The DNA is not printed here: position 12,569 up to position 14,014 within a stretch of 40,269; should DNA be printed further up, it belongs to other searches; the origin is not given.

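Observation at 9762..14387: MinD/ParA-type ATPase tightly coupled to a giant FapA (DUF342) beta-solenoid protein and a small 4-TM protein: candidate MinCD-like positioning module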

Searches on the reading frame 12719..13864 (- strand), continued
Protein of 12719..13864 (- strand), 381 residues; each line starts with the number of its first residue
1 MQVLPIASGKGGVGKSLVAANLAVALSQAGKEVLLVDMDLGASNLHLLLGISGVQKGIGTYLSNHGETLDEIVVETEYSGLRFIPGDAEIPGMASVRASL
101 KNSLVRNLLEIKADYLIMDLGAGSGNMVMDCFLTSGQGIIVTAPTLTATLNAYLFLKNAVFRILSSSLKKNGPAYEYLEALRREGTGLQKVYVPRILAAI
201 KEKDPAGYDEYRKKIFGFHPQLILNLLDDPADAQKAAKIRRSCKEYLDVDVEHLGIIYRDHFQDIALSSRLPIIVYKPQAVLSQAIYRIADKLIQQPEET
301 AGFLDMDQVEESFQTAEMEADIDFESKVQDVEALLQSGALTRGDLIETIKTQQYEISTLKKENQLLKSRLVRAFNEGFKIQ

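Call 80: search_protein_families(library=pfam, proteins=[P0209, P0210, P0211, P0215, P0226, P0239, P0255, P0191, P0199, P0204], max_evalue=0.001)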
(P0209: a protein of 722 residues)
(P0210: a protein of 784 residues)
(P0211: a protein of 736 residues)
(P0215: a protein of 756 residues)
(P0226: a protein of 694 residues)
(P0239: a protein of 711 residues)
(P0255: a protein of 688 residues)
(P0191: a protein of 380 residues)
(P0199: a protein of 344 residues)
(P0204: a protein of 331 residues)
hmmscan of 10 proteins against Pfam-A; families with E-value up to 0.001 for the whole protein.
P0209 (722 aa): 22 families
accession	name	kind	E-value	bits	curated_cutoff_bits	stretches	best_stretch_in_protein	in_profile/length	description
PF07719.23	TPR_2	-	2.2e-20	71.4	27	1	635-666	1-32/34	Tetratricopeptide repeat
PF10609.15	ParA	-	1.1e-19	71.3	27.1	1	12-164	3-153/246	NUBPL iron-transfer P-loop NTPase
PF00515.34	TPR_1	-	4.5e-17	61.5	27.8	1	635-666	1-32/34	Tetratricopeptide repeat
PF13432.12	TPR_16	-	4.3e-15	56.3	32.7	1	606-664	2-60/65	Tetratricopeptide repeat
PF01656.29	CbiA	-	1.9e-13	50.9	25.4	1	15-277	1-119/125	CobQ/CobB/MinD/ParA nucleotide binding domain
PF14559.12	TPR_19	-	5e-13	49.6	25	1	543-598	1-56/68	Tetratricopeptide repeat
PF13614.12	AAA_31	-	4.9e-11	43.3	27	1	12-160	1-153/177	AAA domain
PF13424.12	TPR_12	-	1.7e-10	41.4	30.1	0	583-631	26-75/77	Tetratricopeptide repeat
PF13428.12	TPR_14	-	4e-10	39.8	23.5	0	636-675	2-41/44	Tetratricopeptide repeat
PF12895.13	ANAPC3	-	8.1e-08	32.9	27.2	1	546-625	2-80/82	Anaphase-promoting complex, cyclosome, subunit 3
PF13181.12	TPR_8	-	1e-07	32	25.7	0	635-667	1-33/34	Tetratricopeptide repeat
PF13174.12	TPR_6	-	4.1e-07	30.7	26.3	0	603-630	2-29/33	Tetratricopeptide repeat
PF13371.12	TPR_9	-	1.2e-06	28.9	35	0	615-667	9-61/73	Tetratricopeptide repeat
PF13431.12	TPR_17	-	5.2e-06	26.8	24.4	0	526-553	6-33/34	Tetratricopeptide repeat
PF13414.12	TPR_11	-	5.7e-06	26.4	26.8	0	613-647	6-40/42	TPR repeat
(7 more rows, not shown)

P0210 (784 aa): 17 families
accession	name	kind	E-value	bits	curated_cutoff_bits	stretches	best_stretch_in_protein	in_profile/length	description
PF10609.15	ParA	-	4.5e-16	59.5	27.1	1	6-157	4-153/246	NUBPL iron-transfer P-loop NTPase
PF07719.23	TPR_2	-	1.6e-14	53.1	27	0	655-684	5-34/34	Tetratricopeptide repeat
PF01656.29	CbiA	-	2.9e-13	50.3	25.4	1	8-273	1-121/125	CobQ/CobB/MinD/ParA nucleotide binding domain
PF13432.12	TPR_16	-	2.5e-11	44.3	32.7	1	658-707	4-52/65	Tetratricopeptide repeat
PF00515.34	TPR_1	-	4e-10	39.5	27.8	0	656-684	6-34/34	Tetratricopeptide repeat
PF13614.12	AAA_31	-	4.9e-09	36.8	27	1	6-126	2-126/177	AAA domain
PF13414.12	TPR_11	-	7.3e-09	35.6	26.8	1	658-696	1-39/42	TPR repeat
PF06564.18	CBP_BcsQ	-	6.2e-08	32.9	21.3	1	6-150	2-148/234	Cellulose biosynthesis protein BcsQ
PF13428.12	TPR_14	-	5.9e-07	30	23.5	0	659-690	9-40/44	Tetratricopeptide repeat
PF13371.12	TPR_9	-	7.9e-07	29.4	35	0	631-689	9-67/73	Tetratricopeptide repeat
PF14559.12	TPR_19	-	5.6e-06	27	25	1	629-689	3-63/68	Tetratricopeptide repeat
PF02374.21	ArsA_ATPase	-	6.7e-06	26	24.3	1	12-43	7-38/305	Anion-transporting ATPase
PF13174.12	TPR_6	-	1.1e-05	26.2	26.3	0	619-648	2-31/33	Tetratricopeptide repeat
PF09140.17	MipZ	-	1.3e-05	25.1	20.7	1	7-57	2-52/262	ATPase MipZ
PF23914.1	TPR_CcmH_CycH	-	3.1e-05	24.3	42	0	516-608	52-146/158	Cytochrome c-type biogenesis protein H TPR domain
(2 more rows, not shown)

P0211 (736 aa): 23 families
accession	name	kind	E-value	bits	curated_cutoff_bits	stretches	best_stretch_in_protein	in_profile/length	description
PF07719.23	TPR_2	-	1.9e-18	65.5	27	1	645-678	1-34/34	Tetratricopeptide repeat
PF10609.15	ParA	-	7.6e-17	62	27.1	1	9-160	4-153/246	NUBPL iron-transfer P-loop NTPase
PF00515.34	TPR_1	-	1.8e-14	53.3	27.8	1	645-678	1-34/34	Tetratricopeptide repeat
PF01656.29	CbiA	-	6.1e-14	52.5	25.4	1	11-178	1-54/125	CobQ/CobB/MinD/ParA nucleotide binding domain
PF13614.12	AAA_31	-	9e-14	52.2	27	1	9-158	2-155/177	AAA domain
PF14559.12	TPR_19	-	4.8e-13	49.7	25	1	485-543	1-60/68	Tetratricopeptide repeat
PF13432.12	TPR_16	-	1.4e-12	48.2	32.7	1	621-678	7-64/65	Tetratricopeptide repeat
PF13428.12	TPR_14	-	1.4e-10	41.2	23.5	0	515-550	7-42/44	Tetratricopeptide repeat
PF13181.12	TPR_8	-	2.1e-10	40.3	25.7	0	611-642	1-32/34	Tetratricopeptide repeat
PF12895.13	ANAPC3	-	5.4e-10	39.9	27.2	1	529-599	12-78/82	Anaphase-promoting complex, cyclosome, subunit 3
PF23914.1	TPR_CcmH_CycH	-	2.3e-08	34.5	42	1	476-566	51-144/158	Cytochrome c-type biogenesis protein H TPR domain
PF13371.12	TPR_9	-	2.7e-08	34.1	35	0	659-720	9-70/73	Tetratricopeptide repeat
PF13414.12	TPR_11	-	4.1e-08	33.2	26.8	1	657-693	6-42/42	TPR repeat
PF02374.21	ArsA_ATPase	-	1.9e-07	31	24.3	1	15-46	7-38/305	Anion-transporting ATPase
PF09140.17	MipZ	-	4e-07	30.1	20.7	1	10-58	2-50/262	ATPase MipZ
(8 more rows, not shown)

P0215 (756 aa): 18 families
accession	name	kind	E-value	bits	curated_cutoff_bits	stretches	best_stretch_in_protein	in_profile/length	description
PF10609.15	ParA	-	5.1e-19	69.1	27.1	1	9-160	4-153/246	NUBPL iron-transfer P-loop NTPase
PF07719.23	TPR_2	-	6.1e-18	63.8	27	1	547-574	2-29/34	Tetratricopeptide repeat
PF00515.34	TPR_1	-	2e-14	53.1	27.8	1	547-573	2-28/34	Tetratricopeptide repeat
PF01656.29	CbiA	-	1.8e-13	51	25.4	1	12-212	2-54/125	CobQ/CobB/MinD/ParA nucleotide binding domain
PF13432.12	TPR_16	-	3.3e-13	50.2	32.7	0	539-576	27-61/65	Tetratricopeptide repeat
PF13614.12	AAA_31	-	2.6e-12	47.5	27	1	9-145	2-140/177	AAA domain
PF13181.12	TPR_8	-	8.7e-11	41.5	25.7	1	547-574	2-29/34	Tetratricopeptide repeat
PF12895.13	ANAPC3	-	1.5e-08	35.2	27.2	0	533-604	13-79/82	Anaphase-promoting complex, cyclosome, subunit 3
PF06564.18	CBP_BcsQ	-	1.8e-08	34.7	21.3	1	9-46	2-39/234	Cellulose biosynthesis protein BcsQ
PF13424.12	TPR_12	-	4.4e-07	30.4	30.1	0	542-574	41-73/77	Tetratricopeptide repeat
PF02374.21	ArsA_ATPase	-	8.9e-07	28.9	24.3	1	15-46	7-38/305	Anion-transporting ATPase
PF14559.12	TPR_19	-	1.8e-06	28.6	25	0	537-577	16-56/68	Tetratricopeptide repeat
PF13371.12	TPR_9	-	4.4e-06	27.1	35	0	624-683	4-63/73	Tetratricopeptide repeat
PF09140.17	MipZ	-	6.6e-06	26.1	20.7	1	10-53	2-45/262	ATPase MipZ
PF13174.12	TPR_6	-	8.8e-06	26.5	26.3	0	549-573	3-27/33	Tetratricopeptide repeat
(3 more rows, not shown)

P0226 (694 aa): 18 families
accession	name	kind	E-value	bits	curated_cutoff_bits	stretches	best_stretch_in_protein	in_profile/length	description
PF00515.34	TPR_1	-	7.5e-20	70.3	27.8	0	611-644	1-34/34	Tetratricopeptide repeat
PF07719.23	TPR_2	-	3.1e-19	67.9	27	1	441-472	1-32/34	Tetratricopeptide repeat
PF14559.12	TPR_19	-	8.7e-16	58.4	25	2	592-652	6-66/68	Tetratricopeptide repeat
PF01656.29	CbiA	-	2.5e-14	53.8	25.4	1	8-273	1-119/125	CobQ/CobB/MinD/ParA nucleotide binding domain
PF12895.13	ANAPC3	-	2e-13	50.9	27.2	1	521-574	30-82/82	Anaphase-promoting complex, cyclosome, subunit 3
PF10609.15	ParA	-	5.3e-11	42.8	27.1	1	7-72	5-70/246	NUBPL iron-transfer P-loop NTPase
PF13424.12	TPR_12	-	1.3e-09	38.5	30.1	0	440-506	2-69/77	Tetratricopeptide repeat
PF13174.12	TPR_6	-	3.4e-08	34.1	26.3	0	442-467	1-26/33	Tetratricopeptide repeat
PF13431.12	TPR_17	-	5.7e-08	32.9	24.4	0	441-461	13-33/34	Tetratricopeptide repeat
PF13428.12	TPR_14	-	9.7e-08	32.4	23.5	0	616-653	6-43/44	Tetratricopeptide repeat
PF13181.12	TPR_8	-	3e-07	30.5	25.7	0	613-643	3-33/34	Tetratricopeptide repeat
PF13432.12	TPR_16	-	4.2e-07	30.7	32.7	0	438-470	28-60/65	Tetratricopeptide repeat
PF23914.1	TPR_CcmH_CycH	-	1.6e-06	28.5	42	0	440-493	49-102/158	Cytochrome c-type biogenesis protein H TPR domain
PF13614.12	AAA_31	-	1.8e-05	25.2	27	1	7-154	3-154/177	AAA domain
PF09140.17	MipZ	-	4e-05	23.5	20.7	1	7-59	2-54/262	ATPase MipZ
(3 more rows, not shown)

P0239 (711 aa): 20 families
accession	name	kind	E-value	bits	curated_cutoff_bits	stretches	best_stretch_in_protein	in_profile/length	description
PF07719.23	TPR_2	-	6.5e-16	57.5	27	0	625-655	2-32/34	Tetratricopeptide repeat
PF01656.29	CbiA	-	1.1e-14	54.9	25.4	1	25-287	1-118/125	CobQ/CobB/MinD/ParA nucleotide binding domain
PF10609.15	ParA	-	5.1e-13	49.4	27.1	1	24-89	5-70/246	NUBPL iron-transfer P-loop NTPase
PF00515.34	TPR_1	-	5.4e-13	48.6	27.8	1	625-656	2-33/34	Tetratricopeptide repeat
PF13432.12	TPR_16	-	2.8e-12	47.3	32.7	2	595-656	2-63/65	Tetratricopeptide repeat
PF23914.1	TPR_CcmH_CycH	-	1.7e-10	41.4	42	1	444-548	41-148/158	Cytochrome c-type biogenesis protein H TPR domain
PF13181.12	TPR_8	-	4e-08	33.2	25.7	0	592-618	3-29/34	Tetratricopeptide repeat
PF13424.12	TPR_12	-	2.2e-07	31.4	30.1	1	593-651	6-72/77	Tetratricopeptide repeat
PF13614.12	AAA_31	-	6.5e-07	29.9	27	1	24-109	3-87/177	AAA domain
PF13371.12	TPR_9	-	3.6e-06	27.3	35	0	634-700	5-71/73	Tetratricopeptide repeat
PF13431.12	TPR_17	-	5.7e-06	26.6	24.4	0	476-508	2-34/34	Tetratricopeptide repeat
PF09140.17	MipZ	-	6.3e-06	26.1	20.7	1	24-75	2-53/262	ATPase MipZ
PF13428.12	TPR_14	-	6.4e-06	26.8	23.5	0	454-494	2-42/44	Tetratricopeptide repeat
PF13481.12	AAA_25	-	1e-05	25.7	27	1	4-54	14-63/195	AAA domain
PF14559.12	TPR_19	-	1.4e-05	25.8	25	0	474-518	12-56/68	Tetratricopeptide repeat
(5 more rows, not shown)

P0255 (688 aa): 18 families
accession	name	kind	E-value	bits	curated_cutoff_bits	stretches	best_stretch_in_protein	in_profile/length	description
PF10609.15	ParA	-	2e-15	57.4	27.1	1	6-158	4-154/246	NUBPL iron-transfer P-loop NTPase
PF13428.12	TPR_14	-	3.3e-15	55.5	23.5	0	576-612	6-42/44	Tetratricopeptide repeat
PF01656.29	CbiA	-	2.3e-14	53.9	25.4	1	8-271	1-118/125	CobQ/CobB/MinD/ParA nucleotide binding domain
PF07719.23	TPR_2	-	7.6e-14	51.1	27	1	574-604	4-34/34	Tetratricopeptide repeat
PF00515.34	TPR_1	-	8.4e-13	48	27.8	1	576-604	6-34/34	Tetratricopeptide repeat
PF13432.12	TPR_16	-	8.5e-11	42.5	32.7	1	580-637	6-63/65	Tetratricopeptide repeat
PF14559.12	TPR_19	-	1e-10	42.2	25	2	478-536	1-59/68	Tetratricopeptide repeat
PF23914.1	TPR_CcmH_CycH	-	7.4e-10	39.3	42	1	435-529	51-148/158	Cytochrome c-type biogenesis protein H TPR domain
PF13614.12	AAA_31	-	2.1e-08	34.8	27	1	6-162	2-162/177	AAA domain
PF13181.12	TPR_8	-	3.9e-07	30.1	25.7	0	576-604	6-34/34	Tetratricopeptide repeat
PF13414.12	TPR_11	-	6.7e-07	29.3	26.8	0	580-618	3-41/42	TPR repeat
PF12895.13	ANAPC3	-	1.2e-06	29.1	27.2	0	441-493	30-81/82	Anaphase-promoting complex, cyclosome, subunit 3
PF13424.12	TPR_12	-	1.5e-06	28.8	30.1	1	572-635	4-75/77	Tetratricopeptide repeat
PF02374.21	ArsA_ATPase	-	2e-06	27.7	24.3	1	12-43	7-38/305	Anion-transporting ATPase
PF13371.12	TPR_9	-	5e-06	26.9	35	0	576-611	34-69/73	Tetratricopeptide repeat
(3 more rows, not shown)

P0191 (380 aa): 8 families
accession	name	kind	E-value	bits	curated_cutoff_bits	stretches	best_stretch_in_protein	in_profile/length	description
PF01656.29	CbiA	-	3e-16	60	25.4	1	9-276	1-124/125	CobQ/CobB/MinD/ParA nucleotide binding domain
PF13614.12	AAA_31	-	2.9e-15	57.1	27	1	7-125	2-125/177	AAA domain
PF10609.15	ParA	-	6.1e-15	55.7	27.1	1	7-155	4-151/246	NUBPL iron-transfer P-loop NTPase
PF02374.21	ArsA_ATPase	-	1.1e-05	25.3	24.3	1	11-44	5-38/305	Anion-transporting ATPase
PF00142.24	Fer4_NifH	-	1.6e-05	25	25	0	13-44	6-37/271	4Fe-4S iron sulfur cluster binding proteins, NifH/frxC family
PF06564.18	CBP_BcsQ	-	2.3e-05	24.5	21.3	0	9-44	4-39/234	Cellulose biosynthesis protein BcsQ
PF09140.17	MipZ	-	0.00012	21.9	20.7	1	7-50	1-44/262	ATPase MipZ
PF13481.12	AAA_25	-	0.00078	19.6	27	0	8-81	34-99/195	AAA domain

P0199 (344 aa): 7 families
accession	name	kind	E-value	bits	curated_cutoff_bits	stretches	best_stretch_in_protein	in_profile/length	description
PF10609.15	ParA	-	4e-16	59.6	27.1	1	20-168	4-151/246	NUBPL iron-transfer P-loop NTPase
PF01656.29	CbiA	-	6.5e-14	52.4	25.4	1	24-287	3-121/125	CobQ/CobB/MinD/ParA nucleotide binding domain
PF13614.12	AAA_31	-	3.7e-10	40.5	27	1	21-176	3-163/177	AAA domain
PF09140.17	MipZ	-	1.3e-06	28.3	20.7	1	21-68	2-49/262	ATPase MipZ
PF02374.21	ArsA_ATPase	-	1.7e-06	27.9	24.3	1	25-57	6-38/305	Anion-transporting ATPase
PF00142.24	Fer4_NifH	-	1.1e-05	25.5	25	1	27-57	7-37/271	4Fe-4S iron sulfur cluster binding proteins, NifH/frxC family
PF06564.18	CBP_BcsQ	-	0.00014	21.9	21.3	0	28-56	10-38/234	Cellulose biosynthesis protein BcsQ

P0204 (331 aa): 5 families
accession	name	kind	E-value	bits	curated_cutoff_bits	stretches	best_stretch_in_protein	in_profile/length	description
PF10609.15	ParA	-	1.5e-13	51.2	27.1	1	5-143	6-142/246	NUBPL iron-transfer P-loop NTPase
PF01656.29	CbiA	-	1.9e-13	50.9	25.4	1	7-274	3-125/125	CobQ/CobB/MinD/ParA nucleotide binding domain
PF13614.12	AAA_31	-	2.6e-08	34.5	27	1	7-142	6-146/177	AAA domain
PF02374.21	ArsA_ATPase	-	5e-05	23.1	24.3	1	8-40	6-38/305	Anion-transporting ATPase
PF00142.24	Fer4_NifH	-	6.7e-05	22.9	25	0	10-63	7-60/271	4Fe-4S iron sulfur cluster binding proteins, NifH/frxC family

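Call 81: list_cluster_members(proteins=[P0182, P0187, P0191, P0192, P0193, P0194, P0199, P0204, P0209, P0210])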
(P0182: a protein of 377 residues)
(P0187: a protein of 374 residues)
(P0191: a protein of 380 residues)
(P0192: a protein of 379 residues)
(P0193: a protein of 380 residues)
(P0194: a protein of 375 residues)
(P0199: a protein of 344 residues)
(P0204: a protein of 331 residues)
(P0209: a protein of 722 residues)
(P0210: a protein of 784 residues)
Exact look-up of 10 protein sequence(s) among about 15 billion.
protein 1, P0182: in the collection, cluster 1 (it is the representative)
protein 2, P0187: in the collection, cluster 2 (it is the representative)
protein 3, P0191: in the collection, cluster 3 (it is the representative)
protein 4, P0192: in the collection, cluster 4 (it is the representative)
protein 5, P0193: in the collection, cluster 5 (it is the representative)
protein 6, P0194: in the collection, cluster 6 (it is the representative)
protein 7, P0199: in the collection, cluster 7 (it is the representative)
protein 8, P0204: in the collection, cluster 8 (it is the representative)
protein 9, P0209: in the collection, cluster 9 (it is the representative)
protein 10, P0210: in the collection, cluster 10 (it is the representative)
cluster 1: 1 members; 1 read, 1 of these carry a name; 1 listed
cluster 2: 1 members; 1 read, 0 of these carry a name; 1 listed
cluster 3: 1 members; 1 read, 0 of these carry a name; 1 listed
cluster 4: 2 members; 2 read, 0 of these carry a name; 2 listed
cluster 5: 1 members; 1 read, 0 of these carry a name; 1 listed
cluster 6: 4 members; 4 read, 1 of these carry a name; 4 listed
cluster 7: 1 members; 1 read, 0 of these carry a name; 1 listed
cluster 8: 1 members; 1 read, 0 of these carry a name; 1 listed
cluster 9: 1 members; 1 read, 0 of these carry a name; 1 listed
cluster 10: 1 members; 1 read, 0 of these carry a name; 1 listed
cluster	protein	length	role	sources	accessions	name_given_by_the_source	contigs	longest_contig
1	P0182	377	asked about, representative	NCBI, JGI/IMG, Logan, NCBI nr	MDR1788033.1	MAG: P-loop NTPase [Treponema sp.] | flagellar biosynthesis protein FlhG | P-loop NTPase [Treponema sp.]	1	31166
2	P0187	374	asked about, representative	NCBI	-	-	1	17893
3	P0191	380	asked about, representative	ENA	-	-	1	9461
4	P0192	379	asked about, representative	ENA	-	-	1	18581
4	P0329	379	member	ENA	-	-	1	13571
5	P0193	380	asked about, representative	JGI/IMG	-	-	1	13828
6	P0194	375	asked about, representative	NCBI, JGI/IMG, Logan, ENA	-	-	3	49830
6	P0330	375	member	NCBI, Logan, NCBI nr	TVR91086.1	MAG: MinD/ParA family protein [Spirochaetaceae bacterium]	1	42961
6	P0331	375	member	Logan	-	-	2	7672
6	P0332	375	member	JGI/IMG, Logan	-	-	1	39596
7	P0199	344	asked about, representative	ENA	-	-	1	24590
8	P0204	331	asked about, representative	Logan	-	-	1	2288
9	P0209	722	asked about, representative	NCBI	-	-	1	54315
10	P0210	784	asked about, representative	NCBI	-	-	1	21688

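Call 82: find_encoding_contigs(protein=P0194, flank=8000, max_places=1)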
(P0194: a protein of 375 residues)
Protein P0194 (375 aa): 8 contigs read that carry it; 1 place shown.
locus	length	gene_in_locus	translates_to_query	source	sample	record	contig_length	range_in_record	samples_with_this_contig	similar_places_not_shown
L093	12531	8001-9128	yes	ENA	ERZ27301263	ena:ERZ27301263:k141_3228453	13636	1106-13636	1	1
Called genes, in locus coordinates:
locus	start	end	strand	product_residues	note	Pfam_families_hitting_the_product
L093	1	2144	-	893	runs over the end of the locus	PF00391:PEP-utilizers, PF02896:PEP-utilizers_C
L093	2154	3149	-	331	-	PF27497:TP_0747_N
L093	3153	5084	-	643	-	PF27473:CfpA_C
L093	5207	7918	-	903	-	-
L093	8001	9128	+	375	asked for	PF01656:CbiA, PF02374:ArsA_ATPase (faint), PF10609:ParA, PF13614:AAA_31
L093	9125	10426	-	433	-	PF01979:Amidohydro_1, PF07969:Amidohydro_3 (weak)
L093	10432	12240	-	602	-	PF01979:Amidohydro_1, PF07969:Amidohydro_3 (faint), PF13382:Adenine_deam_C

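Call 83: find_encoding_contigs(protein=P0199, flank=8000, max_places=1)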
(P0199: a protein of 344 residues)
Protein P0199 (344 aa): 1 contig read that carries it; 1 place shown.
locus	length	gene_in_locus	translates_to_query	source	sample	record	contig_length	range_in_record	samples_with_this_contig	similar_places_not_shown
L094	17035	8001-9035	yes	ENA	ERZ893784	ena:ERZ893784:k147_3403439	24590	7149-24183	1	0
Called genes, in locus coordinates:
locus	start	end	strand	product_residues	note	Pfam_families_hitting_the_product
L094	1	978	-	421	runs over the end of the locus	PF05201:GlutR_N, PF01488:Shikimate_DH, PF00745:GlutR_dimer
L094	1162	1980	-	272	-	PF01578:Cytochrom_C_asm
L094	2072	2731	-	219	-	PF13241:NAD_binding_7, PF14824:Sirohm_synth_M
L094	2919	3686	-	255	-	PF23023:Anti-Pycsar_Apyc1, PF00753:Lactamase_B, PF12706:Lactamase_B_2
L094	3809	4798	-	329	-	PF01368:DHH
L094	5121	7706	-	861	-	PF02861:Clp_N, PF23569:NBD_SMAX1, PF00004:AAA, PF17871:AAA_lid_9, PF00004:AAA, PF07724:AAA_2, PF07728:AAA_5, PF10431:ClpB_D2-small, +8 more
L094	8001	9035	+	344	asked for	PF00142:Fer4_NifH (faint), PF01656:CbiA, PF02374:ArsA_ATPase (weak), PF09140:MipZ (weak), PF10609:ParA, PF13614:AAA_31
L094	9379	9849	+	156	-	-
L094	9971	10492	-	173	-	PF00588:SpoU_methylase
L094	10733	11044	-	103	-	PF17032:Zn_ribbon_15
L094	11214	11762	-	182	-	PF02887:PK_C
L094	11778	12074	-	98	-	PF01257:2Fe-2S_thioredx (weak)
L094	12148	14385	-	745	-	PF04879:Molybdop_Fe4S4, PF00384:Molybdopterin, PF01568:Molydop_binding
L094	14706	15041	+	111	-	PF01740:STAS, PF13466:STAS_2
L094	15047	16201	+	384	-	PF00072:Response_reg, PF07228:SpoIIE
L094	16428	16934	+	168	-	PF14361:RsbRD_N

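Call 84: find_encoding_contigs(protein=P0191, flank=8000, max_places=1)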
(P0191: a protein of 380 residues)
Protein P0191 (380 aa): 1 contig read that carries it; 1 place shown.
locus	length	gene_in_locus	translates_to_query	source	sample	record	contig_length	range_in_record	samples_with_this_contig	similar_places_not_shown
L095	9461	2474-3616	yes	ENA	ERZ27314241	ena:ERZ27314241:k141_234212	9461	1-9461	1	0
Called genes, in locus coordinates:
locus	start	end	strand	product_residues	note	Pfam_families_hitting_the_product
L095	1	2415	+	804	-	?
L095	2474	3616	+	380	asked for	PF00142:Fer4_NifH (faint), PF01656:CbiA, PF02374:ArsA_ATPase (weak), PF06564:CBP_BcsQ (faint), PF10609:ParA, PF13614:AAA_31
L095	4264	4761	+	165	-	PF01797:Y1_Tnp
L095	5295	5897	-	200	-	-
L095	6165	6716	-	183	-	PF01636:APH, PF01633:Choline_kinase (weak)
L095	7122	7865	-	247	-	PF00106:adh_short, PF08659:KR, PF13561:adh_short_C2, PF23441:SDR (weak)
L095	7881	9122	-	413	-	PF00109:ketoacyl-synt, PF00108:Thiolase_N (faint), PF02801:Ketoacyl-synt_C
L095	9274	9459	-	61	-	?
